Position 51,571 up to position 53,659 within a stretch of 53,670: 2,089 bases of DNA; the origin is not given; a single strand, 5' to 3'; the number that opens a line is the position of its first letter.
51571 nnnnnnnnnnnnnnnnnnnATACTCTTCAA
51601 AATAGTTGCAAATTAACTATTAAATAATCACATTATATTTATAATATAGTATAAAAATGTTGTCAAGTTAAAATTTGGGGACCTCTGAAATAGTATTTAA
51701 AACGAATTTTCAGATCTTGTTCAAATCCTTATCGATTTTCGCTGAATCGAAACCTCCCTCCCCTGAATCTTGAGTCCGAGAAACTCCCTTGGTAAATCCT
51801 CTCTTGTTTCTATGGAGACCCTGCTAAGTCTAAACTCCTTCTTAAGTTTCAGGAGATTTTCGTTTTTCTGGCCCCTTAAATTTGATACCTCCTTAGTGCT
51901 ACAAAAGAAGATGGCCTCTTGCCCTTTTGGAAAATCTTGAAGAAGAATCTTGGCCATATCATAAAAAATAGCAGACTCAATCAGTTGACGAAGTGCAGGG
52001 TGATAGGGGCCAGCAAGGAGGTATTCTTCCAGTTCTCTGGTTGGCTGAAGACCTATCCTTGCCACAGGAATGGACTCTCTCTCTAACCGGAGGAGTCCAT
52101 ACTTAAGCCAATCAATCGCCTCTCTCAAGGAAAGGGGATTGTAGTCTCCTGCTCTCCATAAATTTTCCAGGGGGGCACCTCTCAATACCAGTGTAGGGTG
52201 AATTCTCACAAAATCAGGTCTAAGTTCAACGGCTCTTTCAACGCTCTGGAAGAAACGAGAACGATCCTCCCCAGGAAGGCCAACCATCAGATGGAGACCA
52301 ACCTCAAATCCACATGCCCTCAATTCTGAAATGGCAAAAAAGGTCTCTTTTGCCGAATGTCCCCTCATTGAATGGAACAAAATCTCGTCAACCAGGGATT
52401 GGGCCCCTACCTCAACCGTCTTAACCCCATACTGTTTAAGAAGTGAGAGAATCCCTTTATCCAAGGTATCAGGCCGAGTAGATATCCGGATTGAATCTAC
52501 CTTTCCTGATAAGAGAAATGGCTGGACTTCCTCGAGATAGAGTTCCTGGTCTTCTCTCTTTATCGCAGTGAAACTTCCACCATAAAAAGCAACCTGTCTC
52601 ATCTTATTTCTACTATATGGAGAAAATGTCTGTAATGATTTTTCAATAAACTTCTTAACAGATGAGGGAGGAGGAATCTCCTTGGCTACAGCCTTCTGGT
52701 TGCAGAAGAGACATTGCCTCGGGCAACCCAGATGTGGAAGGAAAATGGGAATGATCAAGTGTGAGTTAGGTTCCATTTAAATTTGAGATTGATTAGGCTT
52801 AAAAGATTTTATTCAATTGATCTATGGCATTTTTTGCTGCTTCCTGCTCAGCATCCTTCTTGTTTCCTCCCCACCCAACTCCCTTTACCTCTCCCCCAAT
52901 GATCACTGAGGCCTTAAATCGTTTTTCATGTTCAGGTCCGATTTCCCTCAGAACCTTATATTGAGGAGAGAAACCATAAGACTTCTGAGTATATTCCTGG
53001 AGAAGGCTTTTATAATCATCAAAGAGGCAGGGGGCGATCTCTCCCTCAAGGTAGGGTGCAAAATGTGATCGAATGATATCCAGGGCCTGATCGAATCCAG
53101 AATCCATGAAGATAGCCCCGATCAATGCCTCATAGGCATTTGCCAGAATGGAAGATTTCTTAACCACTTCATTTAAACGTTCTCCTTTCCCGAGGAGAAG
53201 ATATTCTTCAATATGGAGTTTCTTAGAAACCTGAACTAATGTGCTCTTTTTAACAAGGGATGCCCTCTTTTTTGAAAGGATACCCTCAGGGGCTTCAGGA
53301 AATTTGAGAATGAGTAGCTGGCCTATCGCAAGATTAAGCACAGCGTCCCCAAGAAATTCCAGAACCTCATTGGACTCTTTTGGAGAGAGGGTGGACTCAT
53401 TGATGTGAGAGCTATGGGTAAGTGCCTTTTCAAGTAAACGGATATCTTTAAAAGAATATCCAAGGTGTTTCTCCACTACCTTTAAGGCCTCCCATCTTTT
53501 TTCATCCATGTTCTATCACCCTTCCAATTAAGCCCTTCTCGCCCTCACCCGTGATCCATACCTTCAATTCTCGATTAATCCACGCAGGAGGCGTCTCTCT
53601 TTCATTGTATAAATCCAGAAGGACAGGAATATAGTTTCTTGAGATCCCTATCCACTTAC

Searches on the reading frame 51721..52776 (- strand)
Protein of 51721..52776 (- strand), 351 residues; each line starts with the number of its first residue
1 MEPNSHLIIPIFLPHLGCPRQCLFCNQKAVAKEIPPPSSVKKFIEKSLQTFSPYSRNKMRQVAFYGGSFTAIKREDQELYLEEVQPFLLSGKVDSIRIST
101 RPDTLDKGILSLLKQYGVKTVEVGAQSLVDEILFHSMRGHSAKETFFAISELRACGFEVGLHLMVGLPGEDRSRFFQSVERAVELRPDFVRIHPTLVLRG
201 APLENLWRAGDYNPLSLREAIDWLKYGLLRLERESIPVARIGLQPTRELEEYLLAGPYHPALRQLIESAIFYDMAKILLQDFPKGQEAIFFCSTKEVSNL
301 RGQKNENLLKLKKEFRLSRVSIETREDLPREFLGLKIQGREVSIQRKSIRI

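Call 5: search_protein_families(library=pfam, proteins=[window:51721-52776:-], max_evalue=0.00001)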
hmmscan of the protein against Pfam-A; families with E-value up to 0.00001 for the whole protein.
window:51721-52776:- (351 aa): 2 families
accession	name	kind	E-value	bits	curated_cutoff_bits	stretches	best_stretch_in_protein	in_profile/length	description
PF16199.10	Radical_SAM_C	-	1.5e-20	73.5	31.9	1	187-269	1-82/85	Radical_SAM C-terminal domain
PF04055.27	Radical_SAM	-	4.9e-20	72.8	29.5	1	16-180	5-164/166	Radical SAM superfamily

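Call 75: search_protein_families(library=ncbifam, proteins=[window:51721-52776:-], max_evalue=1e-10)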
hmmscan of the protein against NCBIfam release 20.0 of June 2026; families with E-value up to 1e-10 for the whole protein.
window:51721-52776:- (351 aa): 10 families
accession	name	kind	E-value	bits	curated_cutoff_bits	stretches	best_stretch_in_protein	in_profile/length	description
TIGR01211.1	ELP3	subfamily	5.9e-27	94.3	350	1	73-226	176-328/522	tRNA uridine(34) 5-carboxymethylaminomethyl modification radical SAM/GNAT enzyme Elp3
TIGR01212.1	TIGR01212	equivalog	4e-24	85.3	180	1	22-224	40-244/302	tRNA modification radical SAM protein MnmL/YtqA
TIGR03994.1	rSAM_HemZ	equivalog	2.4e-20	73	321.4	1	18-206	94-287/401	coproporphyrinogen dehydrogenase HemZ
NF006060.0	PRK08207.1-3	equivalog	2.6e-18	66.1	653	1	9-203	150-352/477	coproporphyrinogen III oxidase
NF006061.0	PRK08207.1-4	equivalog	3e-15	56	702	1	17-197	182-369/501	coproporphyrinogen III oxidase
NF006067.1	PRK08208.1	equivalog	4.5e-15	55.5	380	1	18-206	45-238/427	STM4012 family radical SAM protein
TIGR00539.1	hemN_rel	equivalog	1.9e-14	53.6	205.4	1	12-192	6-186/361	radical SAM family heme chaperone HemW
TIGR04013.1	B12_SAM_MJ_1487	hypoth_equivalog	3e-14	52.7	251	1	17-206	159-356/382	TIGR04013 family B12-binding domain/radical SAM domain-containing protein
NF006064.0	PRK08207.2-2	equivalog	1.1e-11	44.4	504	1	18-194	154-337/465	coproporphyrinogen III oxidase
TIGR00538.1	hemN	equivalog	8.3e-11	41.4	324.95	0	18-191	59-236/454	oxygen-independent coproporphyrinogen III oxidase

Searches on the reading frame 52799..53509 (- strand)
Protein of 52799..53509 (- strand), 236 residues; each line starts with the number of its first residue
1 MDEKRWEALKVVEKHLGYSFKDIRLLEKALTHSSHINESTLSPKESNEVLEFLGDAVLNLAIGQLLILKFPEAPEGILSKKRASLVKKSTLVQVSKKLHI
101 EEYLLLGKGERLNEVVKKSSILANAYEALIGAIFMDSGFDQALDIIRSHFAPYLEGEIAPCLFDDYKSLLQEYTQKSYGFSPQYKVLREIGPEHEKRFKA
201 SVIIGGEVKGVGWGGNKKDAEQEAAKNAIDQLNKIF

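Call 5: search_protein_families(library=pfam, proteins=[window:52799-53509:-], max_evalue=0.00001)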
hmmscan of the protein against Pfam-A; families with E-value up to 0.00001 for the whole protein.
window:52799-53509:- (236 aa): 4 families
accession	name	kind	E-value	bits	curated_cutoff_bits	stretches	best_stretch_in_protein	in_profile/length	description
PF14622.11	Ribonucleas_3_3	-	5.8e-34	117.5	35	1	22-152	1-126/128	Ribonuclease-III-like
PF00636.31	Ribonuclease_3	-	1.4e-22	80.8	27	1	48-138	1-102/102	Ribonuclease III domain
PF00035.32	dsrm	-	5.7e-19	68.9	23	1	166-232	1-66/66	Double-stranded RNA binding motif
PF22935.1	RM44_endonuclase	-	1.3e-06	29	27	1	16-133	13-139/139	Large ribosomal subunit protein mL44, endonuclease domain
